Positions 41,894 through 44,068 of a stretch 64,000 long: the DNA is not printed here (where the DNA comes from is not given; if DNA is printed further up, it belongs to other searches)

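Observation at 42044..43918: Threonine-synthase-like PLP enzyme fused to a LeuA/CimA-type allosteric domain, embedded in the ilv operon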

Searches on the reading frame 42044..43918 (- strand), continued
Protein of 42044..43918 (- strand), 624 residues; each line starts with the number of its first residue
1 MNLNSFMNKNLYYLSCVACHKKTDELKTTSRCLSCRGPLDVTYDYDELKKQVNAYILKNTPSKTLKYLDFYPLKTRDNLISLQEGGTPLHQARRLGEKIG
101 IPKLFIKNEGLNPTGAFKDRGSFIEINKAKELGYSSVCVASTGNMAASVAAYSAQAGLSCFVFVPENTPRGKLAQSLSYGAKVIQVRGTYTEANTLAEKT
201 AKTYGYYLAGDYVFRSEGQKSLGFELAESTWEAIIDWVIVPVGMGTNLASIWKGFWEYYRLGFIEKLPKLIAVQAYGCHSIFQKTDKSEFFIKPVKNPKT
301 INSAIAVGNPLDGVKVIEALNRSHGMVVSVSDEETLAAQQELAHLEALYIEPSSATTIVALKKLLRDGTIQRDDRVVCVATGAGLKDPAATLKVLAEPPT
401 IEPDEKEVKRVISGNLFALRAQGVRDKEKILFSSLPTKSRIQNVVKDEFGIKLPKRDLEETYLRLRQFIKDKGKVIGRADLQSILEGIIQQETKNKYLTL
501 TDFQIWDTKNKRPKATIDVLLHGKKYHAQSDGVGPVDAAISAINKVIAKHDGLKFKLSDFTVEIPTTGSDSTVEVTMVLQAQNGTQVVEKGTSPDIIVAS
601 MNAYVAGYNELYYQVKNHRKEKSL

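Call 13: find_encoding_contigs(protein=P0074, flank=10000, max_places=2)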
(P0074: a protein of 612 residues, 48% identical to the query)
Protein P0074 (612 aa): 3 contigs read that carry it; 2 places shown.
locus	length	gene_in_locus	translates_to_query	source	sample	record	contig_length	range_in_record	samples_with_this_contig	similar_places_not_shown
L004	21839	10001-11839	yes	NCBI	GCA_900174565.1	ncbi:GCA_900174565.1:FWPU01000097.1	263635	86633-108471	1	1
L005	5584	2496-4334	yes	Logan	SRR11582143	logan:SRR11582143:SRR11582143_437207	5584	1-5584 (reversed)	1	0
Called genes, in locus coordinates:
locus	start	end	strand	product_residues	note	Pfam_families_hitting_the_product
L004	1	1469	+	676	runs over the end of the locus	PF05157:MshEN, PF00437:T2SSE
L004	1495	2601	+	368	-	PF00482:T2SSF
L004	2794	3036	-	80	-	-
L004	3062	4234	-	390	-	PF00155:Aminotran_1_2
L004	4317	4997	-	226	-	-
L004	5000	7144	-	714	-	PF02359:CDC48_N, PF02933:CDC48_2 (weak), PF00004:AAA, PF05496:RuvB_N (weak), PF13191:AAA_16 (weak), PF17862:AAA_lid_3, PF00004:AAA, PF17862:AAA_lid_3, +19 more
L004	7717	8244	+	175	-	-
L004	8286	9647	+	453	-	PF00202:Aminotran_3, PF00155:Aminotran_1_2 (weak)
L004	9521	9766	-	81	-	-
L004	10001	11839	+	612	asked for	PF00291:PALP, PF08502:LeuA_dimer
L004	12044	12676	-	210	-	PF05685:Uma2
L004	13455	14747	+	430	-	PF01406:tRNA-synt_1e, PF09334:tRNA-synt_1g (weak), PF00133:tRNA-synt_1, PF09334:tRNA-synt_1g (weak), PF09190:DALR_2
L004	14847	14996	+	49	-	PF02482:Ribosomal_S30AE (weak)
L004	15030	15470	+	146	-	PF00313:CSD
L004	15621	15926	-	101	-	-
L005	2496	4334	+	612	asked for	PF00291:PALP, PF08502:LeuA_dimer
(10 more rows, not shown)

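Call 14: search_solved_structures(query=window:42044-43918:-, max_evalue=0.00001, show_alignments=2)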
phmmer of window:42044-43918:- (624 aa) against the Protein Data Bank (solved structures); distinct sequences matched with E-value up to 0.00001: 58.
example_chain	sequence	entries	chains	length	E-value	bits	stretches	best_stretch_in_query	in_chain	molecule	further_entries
2zsj_A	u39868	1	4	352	8.7e-74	252.4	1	66-412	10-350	Threonine synthase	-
2d1f_A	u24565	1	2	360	2.2e-67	231.2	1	65-402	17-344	Threonine synthase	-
6cgq_A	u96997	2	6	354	3.3e-63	217.4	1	66-413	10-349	Threonine synthase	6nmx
1uim_A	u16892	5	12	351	4.3e-63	217.1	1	65-403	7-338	Threonine Synthase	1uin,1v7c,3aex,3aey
1e5x_A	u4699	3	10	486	4e-40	141.2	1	75-388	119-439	THREONINE SYNTHASE | THREONINE SYNTHASE 1, CHLOROPLASTIC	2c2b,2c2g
4h27_A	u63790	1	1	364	5.8e-15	58.1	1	87-372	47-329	L-serine dehydratase/L-threonine deaminase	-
1p5j_A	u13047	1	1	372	1.1e-13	53.9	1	87-372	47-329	L-serine dehydratase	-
1pwe_A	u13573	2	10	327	4.4e-13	51.9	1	87-361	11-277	L-serine dehydratase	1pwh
8y1j_A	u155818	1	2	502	6.9e-13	51.3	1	87-260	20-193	L-threonine dehydratase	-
2gn0_A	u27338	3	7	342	3.1e-12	49.1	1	103-285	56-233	Threonine dehydratase catabolic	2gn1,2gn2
2rkb_A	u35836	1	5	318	4.9e-12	48.5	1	87-363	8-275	Serine dehydratase-like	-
5ybw_A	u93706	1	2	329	5.5e-12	48.3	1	93-246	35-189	Aspartate racemase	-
6lut_A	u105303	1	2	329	8e-12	47.8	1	94-394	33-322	Probable serine racemase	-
3rr2_A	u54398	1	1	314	3.8e-11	45.5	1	78-345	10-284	Cysteine synthase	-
4i1y_A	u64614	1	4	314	1.9e-10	43.2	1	78-345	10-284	Cysteine synthase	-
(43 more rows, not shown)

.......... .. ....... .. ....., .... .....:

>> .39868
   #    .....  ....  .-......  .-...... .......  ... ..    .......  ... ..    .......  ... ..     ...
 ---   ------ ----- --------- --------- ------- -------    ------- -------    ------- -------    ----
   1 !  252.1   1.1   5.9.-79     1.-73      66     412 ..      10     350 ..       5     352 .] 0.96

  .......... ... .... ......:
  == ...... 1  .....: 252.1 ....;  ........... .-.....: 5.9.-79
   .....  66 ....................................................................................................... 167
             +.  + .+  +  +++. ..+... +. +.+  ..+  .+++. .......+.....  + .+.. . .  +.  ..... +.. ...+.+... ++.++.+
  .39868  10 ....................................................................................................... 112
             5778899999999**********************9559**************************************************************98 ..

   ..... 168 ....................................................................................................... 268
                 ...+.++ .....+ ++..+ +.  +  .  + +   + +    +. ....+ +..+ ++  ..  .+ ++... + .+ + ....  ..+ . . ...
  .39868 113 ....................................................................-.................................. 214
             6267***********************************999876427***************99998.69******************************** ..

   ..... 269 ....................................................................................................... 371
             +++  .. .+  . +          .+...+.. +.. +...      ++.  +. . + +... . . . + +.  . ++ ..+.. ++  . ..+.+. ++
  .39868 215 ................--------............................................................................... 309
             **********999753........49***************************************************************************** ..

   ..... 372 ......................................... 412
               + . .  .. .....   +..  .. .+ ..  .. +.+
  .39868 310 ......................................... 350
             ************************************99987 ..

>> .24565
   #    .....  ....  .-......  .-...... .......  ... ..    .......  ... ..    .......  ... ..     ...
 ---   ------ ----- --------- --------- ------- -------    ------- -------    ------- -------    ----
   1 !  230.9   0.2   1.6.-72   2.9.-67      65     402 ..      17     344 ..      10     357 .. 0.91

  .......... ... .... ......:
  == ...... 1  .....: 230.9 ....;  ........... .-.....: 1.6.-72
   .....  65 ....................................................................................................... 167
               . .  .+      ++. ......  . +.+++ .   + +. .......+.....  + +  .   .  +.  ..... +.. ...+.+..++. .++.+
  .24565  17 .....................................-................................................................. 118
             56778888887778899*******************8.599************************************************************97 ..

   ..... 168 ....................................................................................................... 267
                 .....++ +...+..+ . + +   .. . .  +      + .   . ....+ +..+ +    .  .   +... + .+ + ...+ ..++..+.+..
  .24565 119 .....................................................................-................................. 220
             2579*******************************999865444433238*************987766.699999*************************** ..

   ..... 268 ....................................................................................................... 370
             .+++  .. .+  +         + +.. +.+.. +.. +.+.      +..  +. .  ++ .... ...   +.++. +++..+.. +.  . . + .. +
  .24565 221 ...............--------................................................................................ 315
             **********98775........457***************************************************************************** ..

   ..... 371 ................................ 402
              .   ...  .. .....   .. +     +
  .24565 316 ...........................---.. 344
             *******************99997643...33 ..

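Call 29: find_related_loci(query=A1, collection=genome_contigs, flank=10000)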
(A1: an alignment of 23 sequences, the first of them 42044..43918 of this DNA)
Query A1 (624 aa) in genome_contigs; peptide patterns used: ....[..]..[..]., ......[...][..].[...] (x = any residue, [..] = any of these).
600 stretches matched a pattern (row limit reached: there are more); 585 encode a relative of the query (tblastn E <= 1e-3); the best 80 are kept; 80 distinct loci.
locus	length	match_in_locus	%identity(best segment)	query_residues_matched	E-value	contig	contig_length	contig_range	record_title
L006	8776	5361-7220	66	1-621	0e+0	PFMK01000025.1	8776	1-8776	MAG: Candidatus Gottesmanbacteria bacterium CG_4_10_14_0_8_um_filter_37_24 CG_4_10_14_0.8_um_filter_scaffold_5240_c, who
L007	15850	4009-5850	65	8-623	0e+0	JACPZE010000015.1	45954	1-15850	MAG: Candidatus Gottesmanbacteria bacterium isolate NC_groundwater_881_Pr1_S2p5_36_20 Montesol18_S2p5_coassembly_scaffol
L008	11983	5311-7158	61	6-622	0e+0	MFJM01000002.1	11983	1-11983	MAG: Candidatus Gottesmanbacteria bacterium RIFCSPHIGHO2_02_FULL_39_14 rifcsphigho2_02_scaffold_10638, whole genome shot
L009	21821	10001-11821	59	12-620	0e+0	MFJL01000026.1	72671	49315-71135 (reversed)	MAG: Candidatus Gottesmanbacteria bacterium RIFCSPHIGHO2_02_FULL_39_11 rifcsphigho2_02_scaffold_422, whole genome shotgu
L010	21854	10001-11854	59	1-620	0e+0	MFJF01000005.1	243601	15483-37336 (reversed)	MAG: Candidatus Gottesmanbacteria bacterium RIFCSPHIGHO2_01_FULL_40_15 rifcsphigho2_01_scaffold_146, whole genome shotgu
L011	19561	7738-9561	46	9-616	0e+0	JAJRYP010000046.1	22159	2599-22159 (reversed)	MAG: Patescibacteria group bacterium isolate Dive96_bin3.358 k141_1337243, whole genome shotgun sequence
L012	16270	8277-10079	47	11-612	0e+0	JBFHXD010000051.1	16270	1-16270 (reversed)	MAG: Candidatus Methylomirabilales bacterium isolate Mix_sand09.2021.07.Z.47 k141_3374909_length_16270_cov_12.0735, whol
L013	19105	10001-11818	47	11-616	0e+0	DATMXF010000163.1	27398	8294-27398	MAG TPA_asm: Patescibacteria group bacterium isolate SMAG_U13113 k141_126222, whole genome shotgun sequence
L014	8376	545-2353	46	10-612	0e+0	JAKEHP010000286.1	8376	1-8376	MAG: Candidatus Methylomirabilota bacterium isolate PMV_7_maxbin.006 PMV_7_maxbin.006.k101_364467, whole genome shotgun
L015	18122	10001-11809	51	21-619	0e+0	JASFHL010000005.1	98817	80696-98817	MAG: Candidatus Woesebacteria bacterium isolate D0608M20metaG_Bin_4550 D0608M20metaG_FD_scaffold_19_c1, whole genome sho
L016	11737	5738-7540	47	11-612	0e+0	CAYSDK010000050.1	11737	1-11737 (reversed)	MAG TPA_asm: uncultured bacterium isolate binchicken_co292_127 genome assembly, contig: NODE_816_length_11737_cov_39.964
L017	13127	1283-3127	47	1-620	0e+0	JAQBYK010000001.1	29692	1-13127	MAG: bacterium isolate casp150-mb.315 NODE_4138_length_29692_cov_0.067009, whole genome shotgun sequence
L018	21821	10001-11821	46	10-616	0e+0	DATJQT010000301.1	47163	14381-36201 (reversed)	MAG TPA_asm: Candidatus Baltobacteraceae bacterium isolate SMAG_U14948 k141_2489407, whole genome shotgun sequence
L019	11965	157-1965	48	9-612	0e+0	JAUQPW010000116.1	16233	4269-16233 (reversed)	MAG: bacterium isolate JZ-2.bins.100.201901 NODE_6542_length_16233_cov_1.423258, whole genome shotgun sequence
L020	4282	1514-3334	47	11-617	0e+0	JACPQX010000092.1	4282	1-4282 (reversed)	MAG: Candidatus Methylomirabilis oxygeniifera isolate NC_groundwater_664_Ag_B-0.1um_62_56 B_1_S1_Biohub_coassembly_k141_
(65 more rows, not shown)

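Call 51: predict_structure(alignment_id=A2)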
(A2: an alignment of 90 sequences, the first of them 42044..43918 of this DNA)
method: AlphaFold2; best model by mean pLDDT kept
length: 624 residues; sequences in the alignment: 90
mean_pLDDT: 88.3   pTM: 0.80
mean pLDDT of the five models: 88.3, 88.3, 86.8, 86.5, 85.1
residues with pLDDT >= 90: 358; 70-90: 225; 50-70: 30; < 50: 11
segments of 3 or more residues with pLDDT < 50: 1-8, 622-624
pLDDT, mean of each block of 10 residues (from residue 1): 42 94 94 94 93 89 92 92 93 95 95 90 97 96 87 95 86 84 87 91 96 94 94 94 94 97 96 93 84 86 84 95 96 89 89 93 97 96 70 74 86 81 73 92 90 89 89 85 84 79 93 96 95 93 93 87 71 85 83 88 91 77 43
secondary structure, 60 per line:
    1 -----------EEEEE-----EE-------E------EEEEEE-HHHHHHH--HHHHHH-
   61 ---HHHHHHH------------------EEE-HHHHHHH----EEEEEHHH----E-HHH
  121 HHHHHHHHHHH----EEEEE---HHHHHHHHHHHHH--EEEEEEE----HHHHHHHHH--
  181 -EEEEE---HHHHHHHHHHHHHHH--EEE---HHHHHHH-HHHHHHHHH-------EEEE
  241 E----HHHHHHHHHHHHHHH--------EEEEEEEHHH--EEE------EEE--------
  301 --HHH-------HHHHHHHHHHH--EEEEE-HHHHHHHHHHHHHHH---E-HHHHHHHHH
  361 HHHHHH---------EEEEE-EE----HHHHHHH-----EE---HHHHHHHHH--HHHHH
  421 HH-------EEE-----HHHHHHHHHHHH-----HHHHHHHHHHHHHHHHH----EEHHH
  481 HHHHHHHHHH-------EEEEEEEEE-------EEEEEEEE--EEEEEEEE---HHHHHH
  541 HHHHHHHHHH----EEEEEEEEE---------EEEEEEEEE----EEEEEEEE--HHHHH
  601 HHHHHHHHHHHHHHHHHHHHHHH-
elements in order: E12-16 E38-43 H45-51 H54-59 H64-70 E89-91 H93-99 E104-108 H118-131 E136-140 H144-156 E159-165 H170-178 E182-186 H190-204 E207-209 H213-219 H221-229 E237-241 H246-260 E269-275 E281-283 E290-292 H313-323 E326-330 H332-346 H352-366 E376-380 H388-394 H405-413 H416-422 E430-432 H438-449 H455-471 H478-490 E498-506 E514-521 E524-531 H535-550 E555-563 E573-581 E586-593 H596-623
